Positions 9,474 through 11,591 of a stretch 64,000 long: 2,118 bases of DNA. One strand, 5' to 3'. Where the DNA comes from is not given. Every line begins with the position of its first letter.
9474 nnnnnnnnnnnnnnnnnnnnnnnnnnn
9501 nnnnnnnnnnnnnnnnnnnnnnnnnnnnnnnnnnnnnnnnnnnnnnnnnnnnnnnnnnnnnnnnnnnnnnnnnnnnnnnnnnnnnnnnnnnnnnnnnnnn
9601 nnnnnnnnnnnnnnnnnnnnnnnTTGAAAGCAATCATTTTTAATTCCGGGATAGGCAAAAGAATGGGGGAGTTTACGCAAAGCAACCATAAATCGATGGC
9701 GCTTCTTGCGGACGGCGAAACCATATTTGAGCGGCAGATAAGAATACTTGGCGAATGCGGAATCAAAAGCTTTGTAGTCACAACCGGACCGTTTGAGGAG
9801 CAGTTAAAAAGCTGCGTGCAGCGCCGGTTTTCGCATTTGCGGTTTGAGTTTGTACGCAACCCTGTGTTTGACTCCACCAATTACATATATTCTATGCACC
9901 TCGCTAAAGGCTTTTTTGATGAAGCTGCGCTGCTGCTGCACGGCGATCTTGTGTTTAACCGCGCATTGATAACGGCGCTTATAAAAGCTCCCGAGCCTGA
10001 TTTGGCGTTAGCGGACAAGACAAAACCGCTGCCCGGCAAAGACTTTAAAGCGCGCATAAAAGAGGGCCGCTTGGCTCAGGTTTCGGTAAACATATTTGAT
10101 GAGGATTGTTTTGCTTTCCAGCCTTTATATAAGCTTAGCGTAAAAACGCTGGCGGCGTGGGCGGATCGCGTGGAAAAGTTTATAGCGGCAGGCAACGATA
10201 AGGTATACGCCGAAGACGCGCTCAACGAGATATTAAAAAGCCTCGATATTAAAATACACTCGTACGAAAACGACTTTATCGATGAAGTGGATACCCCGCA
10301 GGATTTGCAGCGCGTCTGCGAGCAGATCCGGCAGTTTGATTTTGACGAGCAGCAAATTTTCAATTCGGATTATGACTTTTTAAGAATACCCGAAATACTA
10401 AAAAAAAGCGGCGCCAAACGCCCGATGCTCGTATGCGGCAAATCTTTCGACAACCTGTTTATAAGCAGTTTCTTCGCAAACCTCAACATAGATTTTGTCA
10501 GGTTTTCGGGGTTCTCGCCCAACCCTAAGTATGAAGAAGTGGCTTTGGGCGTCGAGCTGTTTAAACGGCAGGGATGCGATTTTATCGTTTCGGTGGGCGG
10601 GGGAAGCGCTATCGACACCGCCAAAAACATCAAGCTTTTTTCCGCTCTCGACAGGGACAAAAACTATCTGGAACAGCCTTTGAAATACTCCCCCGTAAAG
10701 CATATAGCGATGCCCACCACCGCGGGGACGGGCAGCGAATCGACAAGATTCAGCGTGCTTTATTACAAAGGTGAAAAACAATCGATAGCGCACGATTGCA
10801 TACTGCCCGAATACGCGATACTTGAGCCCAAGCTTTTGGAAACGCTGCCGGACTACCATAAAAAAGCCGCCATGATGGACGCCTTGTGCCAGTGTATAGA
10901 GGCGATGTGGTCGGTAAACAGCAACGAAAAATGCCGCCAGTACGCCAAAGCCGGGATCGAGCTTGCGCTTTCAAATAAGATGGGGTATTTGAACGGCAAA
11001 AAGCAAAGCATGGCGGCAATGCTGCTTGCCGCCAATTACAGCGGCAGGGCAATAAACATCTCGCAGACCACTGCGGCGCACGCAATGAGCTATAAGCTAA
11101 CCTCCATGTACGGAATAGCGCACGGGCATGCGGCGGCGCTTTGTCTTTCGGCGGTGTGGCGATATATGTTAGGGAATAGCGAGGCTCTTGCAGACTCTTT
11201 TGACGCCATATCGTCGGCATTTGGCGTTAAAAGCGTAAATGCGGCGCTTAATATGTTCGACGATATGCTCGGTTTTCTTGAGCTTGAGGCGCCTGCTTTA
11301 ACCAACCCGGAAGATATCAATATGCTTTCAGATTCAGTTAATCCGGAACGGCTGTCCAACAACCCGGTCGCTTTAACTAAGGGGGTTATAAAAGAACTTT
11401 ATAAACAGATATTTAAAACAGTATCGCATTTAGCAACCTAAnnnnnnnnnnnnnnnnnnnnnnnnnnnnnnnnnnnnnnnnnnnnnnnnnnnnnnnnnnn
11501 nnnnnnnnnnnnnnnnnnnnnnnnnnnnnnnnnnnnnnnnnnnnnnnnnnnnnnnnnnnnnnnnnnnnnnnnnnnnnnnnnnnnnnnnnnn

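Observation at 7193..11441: Two unrelated nucleotidyltransferase folds fused to consecutive phosphonate enzymes, and no aminotransferase: predicted activated 2-hydroxyethylphosphonate rather than 2-AEP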

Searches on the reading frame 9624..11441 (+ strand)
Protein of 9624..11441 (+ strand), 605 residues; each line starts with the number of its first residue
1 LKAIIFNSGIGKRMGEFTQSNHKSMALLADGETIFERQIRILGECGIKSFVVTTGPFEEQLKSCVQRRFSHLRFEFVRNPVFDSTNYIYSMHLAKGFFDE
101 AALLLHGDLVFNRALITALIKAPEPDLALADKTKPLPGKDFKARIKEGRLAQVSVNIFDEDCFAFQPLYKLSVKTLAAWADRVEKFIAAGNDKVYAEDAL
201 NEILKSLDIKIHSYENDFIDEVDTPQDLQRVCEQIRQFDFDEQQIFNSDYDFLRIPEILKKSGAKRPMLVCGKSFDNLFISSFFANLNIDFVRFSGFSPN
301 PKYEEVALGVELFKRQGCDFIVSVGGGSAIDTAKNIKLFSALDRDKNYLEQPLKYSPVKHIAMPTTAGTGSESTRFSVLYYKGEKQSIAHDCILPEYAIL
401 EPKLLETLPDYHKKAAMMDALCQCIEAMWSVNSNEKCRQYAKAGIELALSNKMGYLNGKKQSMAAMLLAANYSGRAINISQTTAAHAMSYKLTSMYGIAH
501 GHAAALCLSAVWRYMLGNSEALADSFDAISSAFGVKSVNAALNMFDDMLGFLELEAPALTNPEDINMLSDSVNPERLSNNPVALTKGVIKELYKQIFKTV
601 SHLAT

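Call 3: search_protein_families(library=pfam, proteins=[window:9624-11441:+])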
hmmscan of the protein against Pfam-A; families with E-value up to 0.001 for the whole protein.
window:9624-11441:+ (605 aa): 4 families
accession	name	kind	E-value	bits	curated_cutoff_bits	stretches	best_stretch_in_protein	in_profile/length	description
PF00465.25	Fe-ADH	-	1.3e-38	132.6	31.3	1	251-402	10-168/168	Iron-containing alcohol dehydrogenase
PF25137.1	ADH_Fe_C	-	5.9e-18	65.7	27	1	415-596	3-193/194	Fe-containing alcohol dehydrogenase family, C-terminal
PF12804.13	NTP_transf_3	-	5.2e-09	36.9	27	1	3-124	1-112/160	MobA-like NTP transferase domain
PF13685.12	Fe-ADH_2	-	6.4e-07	29.9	28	1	254-336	9-93/149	Iron-containing alcohol dehydrogenase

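Call 5: search_protein_families(library=ncbifam, proteins=[window:9624-11441:+])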
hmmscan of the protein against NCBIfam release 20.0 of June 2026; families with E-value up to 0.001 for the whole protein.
window:9624-11441:+ (605 aa): 24 families
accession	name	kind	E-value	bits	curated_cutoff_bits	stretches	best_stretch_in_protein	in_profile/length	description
NF041833.1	Fe_ADH_ErcA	equivalog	1.1e-38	133.4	550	1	281-595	51-380/382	alcohol dehydrogenase-like regulatory protein ErcA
TIGR03405.1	Phn_Fe-ADH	equivalog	2.1e-38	132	423.7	1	295-576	56-348/355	iron-containing alcohol dehydrogenase PsrA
NF007911.0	PRK10624.1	equivalog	7.2e-34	117.4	537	1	281-540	51-313/382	lactaldehyde reductase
TIGR02638.1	lactal_redase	equivalog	8.2e-34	117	523.15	1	282-539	51-313/379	lactaldehyde reductase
NF053866.1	CholDhdGbsBBac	equivalog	1.3e-32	112.9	550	1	254-540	27-328/392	choline dehydrogenase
NF010378.0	PRK13805.1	equivalog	3.3e-32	111.3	951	1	262-515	480-757/872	bifunctional acetaldehyde-CoA/alcohol dehydrogenase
NF058672.1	4HyButDHCUPNE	equivalog_domain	5.6e-31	108.1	500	1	254-554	19-331/378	4-hydroxybutyrate dehydrogenase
NF007363.0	PRK09860.1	equivalog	1.7e-27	96.6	581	1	285-537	56-311/383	L-threonine dehydrogenase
NF011998.0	PRK15454.1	equivalog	3.1e-24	85.4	556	1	301-514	90-309/395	ethanolamine utilization ethanol dehydrogenase EutG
NF011717.0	PRK15138.1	equivalog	5.1e-20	71.9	645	1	289-513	57-294/387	alcohol dehydrogenase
NF050025.1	SulfAcetaldRedSarD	equivalog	2.5e-19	69.4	700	1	289-515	59-293/385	sulfoacetaldehyde reductase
NF041822.1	daptide_DH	equivalog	2.5e-16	59.5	300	1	317-517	54-276/363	daptide-type RiPP biosynthesis dehydogenase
TIGR04266.1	NDMA_methanol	equivalog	1.6e-15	56.9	625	1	289-539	66-324/420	NDMA-dependent methanol dehydrogenase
NF041135.1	IPPtranDIPPsyn_Thcocales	equivalog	1.4e-14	53.9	580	1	1-233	1-215/419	bifunctional L-myo-inositol-1-phosphate cytidylyltransferase/CDP-L-myo-inositol myo-inositolphosphotransferase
TIGR03992.1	Arch_glmU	subfamily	4e-11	42.4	292.1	1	1-135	1-133/393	bifunctional sugar-1-phosphate nucleotidylyltransferase/acetyltransferase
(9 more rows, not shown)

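Call 10: find_homologous_proteins(query=window:9624-11441:+)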
Query window:9624-11441:+ (605 aa): 5213 proteins with E <= 0.001 among 8000 candidates; the best 120 are listed.
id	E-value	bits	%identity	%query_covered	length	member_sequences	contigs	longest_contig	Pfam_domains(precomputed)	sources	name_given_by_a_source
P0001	0.0e+0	1348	98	100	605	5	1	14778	PF13685.13,PF25137.1,PF12804.14,PF00465.26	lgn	-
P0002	1.2e-287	973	73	99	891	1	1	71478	PF04991.20,PF13685.13,PF25137.1,PF12804.14,PF00465.26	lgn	-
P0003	2.1e-275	933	71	97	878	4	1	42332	PF04991.20,PF13685.13,PF25137.1,PF12804.14,PF00465.26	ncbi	-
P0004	1.1e-257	874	64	99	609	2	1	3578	PF00483.30,PF13685.13,PF25137.1,PF12804.14,PF00465.26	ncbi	-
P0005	4.0e-246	836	62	99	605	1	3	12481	PF13685.13,PF25137.1,PF12804.14,PF00465.26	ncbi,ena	-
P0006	2.6e-245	834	62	99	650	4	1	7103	PF13685.13,PF25137.1,PF12804.14,PF00465.26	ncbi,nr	ncbi:MAG: iron-containing alcohol dehydrogenase, partial [Oscillospiraceae bacterium]|nr:iron-contai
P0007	2.1e-239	814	59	99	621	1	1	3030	PF13685.13,PF25137.1,PF12804.14,PF00465.26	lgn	-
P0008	1.6e-231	788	59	99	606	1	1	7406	PF00483.30,PF13685.13,PF25137.1,PF12804.14,PF00465.26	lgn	-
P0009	2.0e-230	785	58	99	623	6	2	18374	PF13685.13,PF25137.1,PF12804.14,PF00465.26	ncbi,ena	-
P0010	1.1e-222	759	57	99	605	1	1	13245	PF00483.30,PF13685.13,PF25137.1,PF12804.14,PF00465.26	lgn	-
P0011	1.1e-221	756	57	97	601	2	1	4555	PF13685.13,PF25137.1,PF12804.14,PF00465.26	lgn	-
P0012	2.1e-221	755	56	98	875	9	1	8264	PF04991.20,PF13685.13,PF25137.1,PF12804.14,PF00465.26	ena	-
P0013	1.3e-220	752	57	99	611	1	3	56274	PF00483.30,PF13685.13,PF25137.1,PF12804.14,PF00465.26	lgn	-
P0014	1.5e-220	752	67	81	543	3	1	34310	PF13685.13,PF25137.1,PF12804.14,PF00465.26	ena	-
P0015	3.7e-220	751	60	85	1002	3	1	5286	PF00483.30,PF04991.20,PF13685.13,PF25137.1,PF12804.14,PF00465.26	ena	-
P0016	1.1e-219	749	59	85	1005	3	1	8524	PF00483.30,PF04991.20,PF13685.13,PF25137.1,PF12804.14,PF00465.26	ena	-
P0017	8.2e-219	746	52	99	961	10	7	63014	PF04991.20,PF25137.1,PF12804.14,PF00465.26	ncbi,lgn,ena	-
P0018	1.7e-218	745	55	99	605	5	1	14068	PF13685.13,PF25137.1,PF12804.14,PF00465.26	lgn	-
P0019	2.7e-217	741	52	99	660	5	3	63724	PF00483.30,PF13685.13,PF25137.1,PF12804.14,PF00465.26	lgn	-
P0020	3.2e-217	741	52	99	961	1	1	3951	PF00483.30,PF04991.20,PF13685.13,PF25137.1,PF12804.14,PF00465.26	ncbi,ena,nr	ncbi:MAG: iron-containing alcohol dehydrogenase [Eubacterium sp.]|nr:iron-containing alcohol dehydro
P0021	2.9e-216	738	51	99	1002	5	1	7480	PF00483.30,PF04991.20,PF13685.13,PF25137.1,PF12804.14,PF00465.26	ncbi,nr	ncbi:MAG: iron-containing alcohol dehydrogenase [Eubacterium sp.]|nr:iron-containing alcohol dehydro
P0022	5.8e-216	737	55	99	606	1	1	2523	PF00483.30,PF13685.13,PF25137.1,PF12804.14,PF00465.26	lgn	-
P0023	2.9e-214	731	55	99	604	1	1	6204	PF13685.13,PF25137.1,PF12804.14,PF00465.26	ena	-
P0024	3.0e-214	731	55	99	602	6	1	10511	PF25137.1,PF12804.14,PF00465.26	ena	-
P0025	3.4e-214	731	56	99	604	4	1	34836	PF00483.30,PF13685.13,PF25137.1,PF12804.14,PF00465.26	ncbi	-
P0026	9.3e-214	729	56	99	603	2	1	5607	PF00483.30,PF13685.13,PF25137.1,PF12804.14,PF00465.26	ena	-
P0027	6.4e-213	727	55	99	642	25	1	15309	PF13685.13,PF25137.1,PF12804.14,PF00465.26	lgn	-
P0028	1.3e-212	726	51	99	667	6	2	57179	PF00483.30,PF25137.1,PF12804.14,PF00465.26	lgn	-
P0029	2.1e-212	725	55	99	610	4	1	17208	PF13685.13,PF25137.1,PF12804.14,PF00465.26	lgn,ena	-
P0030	2.4e-211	721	53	99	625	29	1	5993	PF00483.30,PF13685.13,PF25137.1,PF12804.14,PF00465.26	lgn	-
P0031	3.3e-210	718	53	98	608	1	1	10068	PF00483.30,PF25137.1,PF12804.14,PF00465.26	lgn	-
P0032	2.4e-208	712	53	99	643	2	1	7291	PF25137.1,PF12804.14,PF00465.26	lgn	-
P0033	3.0e-208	711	63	84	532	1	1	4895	PF13685.13,PF25137.1,PF00465.26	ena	-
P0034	4.1e-208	711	58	83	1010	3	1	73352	PF04991.20,PF13685.13,PF25137.1,PF12804.14,PF00465.26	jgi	jgi:alcohol dehydrogenase class IV/phosphorylcholine metabolism protein LicD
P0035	4.4e-208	711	44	95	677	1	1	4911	PF00483.30,PF13685.13,PF25137.1,PF12804.14,PF00465.26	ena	-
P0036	4.6e-208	711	52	99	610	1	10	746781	PF00483.30,PF13685.13,PF20202.5,PF25137.1,PF12804.14,PF00465.26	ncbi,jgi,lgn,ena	jgi:alcohol dehydrogenase class IV/GTP:adenosylcobinamide-phosphate guanylyltransferase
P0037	1.5e-206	706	53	98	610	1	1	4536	PF00483.30,PF13685.13,PF25137.1,PF12804.14,PF00465.26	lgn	-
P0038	3.4e-206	704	53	99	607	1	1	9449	PF13685.13,PF25137.1,PF12804.14,PF00465.26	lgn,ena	-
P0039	3.9e-205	701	52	99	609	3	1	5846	PF00483.30,PF13685.13,PF25137.1,PF12804.14,PF00465.26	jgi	-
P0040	2.2e-204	699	53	97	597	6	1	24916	PF13685.13,PF25137.1,PF12804.14,PF00465.26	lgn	-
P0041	5.2e-204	697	53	99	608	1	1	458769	PF13685.13,PF25137.1,PF12804.14,PF00465.26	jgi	-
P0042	1.6e-200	686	53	99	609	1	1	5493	PF00483.30,PF13685.13,PF25137.1,PF12804.14,PF00465.26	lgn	-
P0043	2.0e-200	685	53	99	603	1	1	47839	PF13685.13,PF25137.1,PF12804.14,PF00465.26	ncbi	-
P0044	7.2e-200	684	52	99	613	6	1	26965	PF13685.13,PF25137.1,PF12804.14,PF00465.26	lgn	-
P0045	9.7e-200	683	52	99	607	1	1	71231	PF00483.30,PF13685.13,PF25137.1,PF12804.14,PF00465.26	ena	-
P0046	1.4e-199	683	51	99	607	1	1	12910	PF00483.30,PF13685.13,PF25137.1,PF12804.14,PF00465.26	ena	-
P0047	9.3e-199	680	51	99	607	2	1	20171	PF00483.30,PF13685.13,PF25137.1,PF12804.14,PF00465.26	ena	-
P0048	2.6e-198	678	52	98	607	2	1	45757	PF00483.30,PF13685.13,PF25137.1,PF12804.14,PF00465.26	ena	-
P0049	4.8e-198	678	52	99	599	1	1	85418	PF00483.30,PF13685.13,PF25137.1,PF12804.14,PF00465.26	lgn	-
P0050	1.0e-197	676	51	99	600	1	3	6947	PF00483.30,PF25137.1,PF12804.14,PF00465.26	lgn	-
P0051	6.7e-197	674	52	99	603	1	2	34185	PF13685.13,PF25137.1,PF12804.14,PF00465.26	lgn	-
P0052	4.3e-196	671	53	96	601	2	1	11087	PF13685.13,PF25137.1,PF12804.14,PF00465.26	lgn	-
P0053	1.9e-195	669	52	98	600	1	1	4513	PF00483.30,PF13685.13,PF25137.1,PF12804.14,PF00465.26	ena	-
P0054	1.5e-194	666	51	99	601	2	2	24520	PF00483.30,PF25137.1,PF12804.14,PF00465.26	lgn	-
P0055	1.8e-194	666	51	99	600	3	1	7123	PF00483.30,PF13685.13,PF25137.1,PF12804.14,PF00465.26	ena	-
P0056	4.1e-194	665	51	99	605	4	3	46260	PF25137.1,PF12804.14,PF00465.26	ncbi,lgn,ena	-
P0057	8.4e-194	664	51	98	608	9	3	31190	PF25137.1,PF12804.14,PF00465.26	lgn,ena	-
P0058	1.5e-193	663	51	99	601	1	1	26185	PF13685.13,PF25137.1,PF12804.14,PF00465.26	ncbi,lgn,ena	-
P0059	1.9e-193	662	51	99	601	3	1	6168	PF25137.1,PF12804.14,PF00465.26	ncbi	ncbi:MAG: iron-containing alcohol dehydrogenase [Acutalibacteraceae bacterium]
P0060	2.1e-193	662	51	98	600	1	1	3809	PF00483.30,PF13685.13,PF25137.1,PF12804.14,PF00465.26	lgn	-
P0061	3.2e-193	662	51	99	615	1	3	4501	PF13685.13,PF25137.1,PF12804.14,PF00465.26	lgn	-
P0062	1.1e-192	660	51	98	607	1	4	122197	PF13685.13,PF25137.1,PF12804.14,PF00465.26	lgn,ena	-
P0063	1.6e-192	659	50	99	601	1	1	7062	PF00483.30,PF13685.13,PF25137.1,PF12804.14,PF00465.26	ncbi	-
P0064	2.0e-192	659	50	99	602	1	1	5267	PF00483.30,PF13685.13,PF25137.1,PF12804.14,PF00465.26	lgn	-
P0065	3.2e-192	658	51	98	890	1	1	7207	PF00483.30,PF04991.20,PF13685.13,PF25137.1,PF12804.14,PF00465.26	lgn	-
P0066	3.6e-192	658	52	99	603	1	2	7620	PF00483.30,PF13685.13,PF25137.1,PF00465.26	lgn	-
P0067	4.2e-192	658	49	99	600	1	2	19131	PF13685.13,PF25137.1,PF12804.14,PF00465.26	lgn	-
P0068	7.0e-192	657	51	99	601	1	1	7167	PF25137.1,PF12804.14,PF00465.26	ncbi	-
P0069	7.1e-192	657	51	98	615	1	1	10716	PF00483.30,PF13685.13,PF20202.5,PF25137.1,PF12804.14,PF00465.26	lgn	-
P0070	9.9e-192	657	51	99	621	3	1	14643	PF00483.30,PF13685.13,PF25137.1,PF12804.14,PF00465.26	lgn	-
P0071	1.2e-191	656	50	99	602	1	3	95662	PF13685.13,PF25137.1,PF12804.14,PF00465.26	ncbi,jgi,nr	ncbi:MAG: iron-containing alcohol dehydrogenase [Ruminococcaceae bacterium]|nr:iron-containing alcoh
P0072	2.4e-191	655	51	99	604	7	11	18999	PF13685.13,PF25137.1,PF12804.14,PF00465.26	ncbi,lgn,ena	-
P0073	2.9e-191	655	50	100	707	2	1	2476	PF00483.30,PF13685.13,PF25137.1,PF12804.14,PF00465.26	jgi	-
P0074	3.0e-191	655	50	99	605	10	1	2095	PF00483.30,PF13685.13,PF25137.1,PF12804.14,PF00465.26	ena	-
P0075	4.0e-191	655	50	99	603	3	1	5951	PF00483.30,PF13685.13,PF25137.1,PF12804.14,PF00465.26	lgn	-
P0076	7.2e-191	654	51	98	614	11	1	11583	PF13685.13,PF25137.1,PF12804.14,PF00465.26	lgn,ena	-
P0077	7.4e-191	654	50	99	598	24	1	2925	PF13685.13,PF25137.1,PF12804.14,PF00465.26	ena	-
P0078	1.5e-190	653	50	99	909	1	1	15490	PF04991.20,PF13685.13,PF25137.1,PF12804.14,PF00465.26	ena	-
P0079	1.6e-190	653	51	98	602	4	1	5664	PF00483.30,PF13685.13,PF25137.1,PF12804.14,PF00465.26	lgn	-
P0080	1.7e-190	653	53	99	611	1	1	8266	PF13685.13,PF25137.1,PF12804.14,PF00465.26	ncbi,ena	-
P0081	1.9e-190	653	50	99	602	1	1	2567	PF13685.13,PF25137.1,PF12804.14,PF00465.26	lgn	-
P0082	2.0e-190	652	50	99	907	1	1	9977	PF04991.20,PF13685.13,PF25137.1,PF12804.14,PF00465.26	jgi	jgi:alcohol dehydrogenase class IV/choline kinase/phosphorylcholine metabolism protein LicD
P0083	2.3e-190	652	50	99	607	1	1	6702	PF13685.13,PF25137.1,PF12804.14,PF00465.26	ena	-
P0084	3.9e-190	651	50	98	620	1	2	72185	PF13685.13,PF25137.1,PF12804.14,PF00465.26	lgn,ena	-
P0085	4.4e-190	651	50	99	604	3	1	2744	PF25137.1,PF12804.14,PF00465.26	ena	-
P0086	5.4e-190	651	50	98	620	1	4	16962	PF00483.30,PF13685.13,PF25137.1,PF12804.14,PF00465.26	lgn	-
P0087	6.4e-190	651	49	99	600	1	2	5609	PF13685.13,PF25137.1,PF12804.14,PF00465.26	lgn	-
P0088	7.0e-190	651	51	95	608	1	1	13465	PF00483.30,PF13685.13,PF25137.1,PF12804.14,PF00465.26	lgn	-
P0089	8.6e-190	650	50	99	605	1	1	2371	PF13685.13,PF25137.1,PF12804.14,PF00465.26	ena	-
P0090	1.6e-189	649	50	99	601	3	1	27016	PF13685.13,PF25137.1,PF12804.14,PF00465.26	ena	-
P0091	2.2e-189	649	50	99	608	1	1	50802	PF00483.30,PF13685.13,PF25137.1,PF12804.14,PF00465.26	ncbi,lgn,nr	ncbi:MAG: iron-containing alcohol dehydrogenase [Clostridia bacterium]|nr:iron-containing alcohol de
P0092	2.3e-189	649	50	99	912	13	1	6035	PF04991.20,PF13685.13,PF25137.1,PF12804.14,PF00465.26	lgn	-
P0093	3.1e-189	649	50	98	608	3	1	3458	PF25137.1,PF12804.14,PF00465.26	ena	-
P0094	4.7e-189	648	50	98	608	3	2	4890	PF25137.1,PF12804.14,PF00465.26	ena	-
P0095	5.2e-189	648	50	100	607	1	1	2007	PF13685.13,PF25137.1,PF12804.14,PF00465.26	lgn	-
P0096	9.2e-189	647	50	98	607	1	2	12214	PF13685.13,PF25137.1,PF12804.14,PF00465.26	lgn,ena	-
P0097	9.7e-189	647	50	99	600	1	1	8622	PF00483.30,PF13685.13,PF25137.1,PF12804.14,PF00465.26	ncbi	-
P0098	9.8e-189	647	50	99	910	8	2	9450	PF04991.20,PF13685.13,PF25137.1,PF12804.14,PF00465.26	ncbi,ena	-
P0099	1.1e-188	647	51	99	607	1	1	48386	PF13685.13,PF25137.1,PF12804.14,PF00465.26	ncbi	-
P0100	1.3e-188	646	50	99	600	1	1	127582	PF00483.30,PF13685.13,PF25137.1,PF12804.14,PF00465.26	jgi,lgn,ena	-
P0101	1.3e-188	646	50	98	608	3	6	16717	PF25137.1,PF12804.14,PF00465.26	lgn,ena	-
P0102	1.4e-188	646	49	99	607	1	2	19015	PF00483.30,PF13685.13,PF25137.1,PF12804.14,PF00465.26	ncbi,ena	-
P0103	1.5e-188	646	50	99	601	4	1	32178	PF13685.13,PF25137.1,PF12804.14,PF00465.26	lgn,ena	-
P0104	2.0e-188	646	50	99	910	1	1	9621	PF00483.30,PF04991.20,PF13685.13,PF25137.1,PF12804.14,PF00465.26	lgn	-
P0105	2.0e-188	646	50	99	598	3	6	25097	PF25137.1,PF12804.14,PF00465.26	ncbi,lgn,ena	-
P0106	3.0e-188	645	50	99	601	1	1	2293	PF13685.13,PF25137.1,PF12804.14,PF00465.26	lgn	-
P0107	3.5e-188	645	50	99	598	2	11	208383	PF25137.1,PF12804.14,PF00465.26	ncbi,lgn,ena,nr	ncbi:MAG: iron-containing alcohol dehydrogenase [Clostridia bacterium]|nr:iron-containing alcohol de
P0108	5.8e-188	644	51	99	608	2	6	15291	PF00483.30,PF25137.1,PF12804.14,PF00465.26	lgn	-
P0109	6.7e-188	644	49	99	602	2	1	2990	PF13685.13,PF25137.1,PF12804.14,PF00465.26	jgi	-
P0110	1.0e-187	644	51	99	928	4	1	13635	PF04991.20,PF13685.13,PF25137.1,PF12804.14,PF00465.26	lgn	-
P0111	1.4e-187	643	49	99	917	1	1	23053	PF04991.20,PF13685.13,PF25137.1,PF12804.14,PF00465.26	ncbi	-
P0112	1.5e-187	643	49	98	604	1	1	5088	PF13685.13,PF25137.1,PF12804.14,PF00465.26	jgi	jgi:alcohol dehydrogenase class IV/choline kinase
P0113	1.5e-187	643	51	99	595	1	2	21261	PF13685.13,PF25137.1,PF12804.14,PF00465.26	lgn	-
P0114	1.6e-187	643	50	99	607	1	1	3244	PF13685.13,PF25137.1,PF12804.14,PF00465.26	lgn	-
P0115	2.0e-187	643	50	99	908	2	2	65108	PF04991.20,PF13685.13,PF25137.1,PF12804.14,PF00465.26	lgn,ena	-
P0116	2.5e-187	642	49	99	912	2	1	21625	PF04991.20,PF13685.13,PF25137.1,PF12804.14,PF00465.26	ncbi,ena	-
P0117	3.5e-187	642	50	99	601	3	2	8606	PF13685.13,PF25137.1,PF12804.14,PF00465.26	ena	-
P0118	7.2e-187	641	50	99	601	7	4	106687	PF13685.13,PF25137.1,PF12804.14,PF00465.26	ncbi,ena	-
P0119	8.9e-187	640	50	99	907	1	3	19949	PF04991.20,PF13685.13,PF25137.1,PF12804.14,PF00465.26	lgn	-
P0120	8.9e-187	640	49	99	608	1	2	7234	PF00483.30,PF13685.13,PF25137.1,PF12804.14,PF00465.26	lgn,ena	-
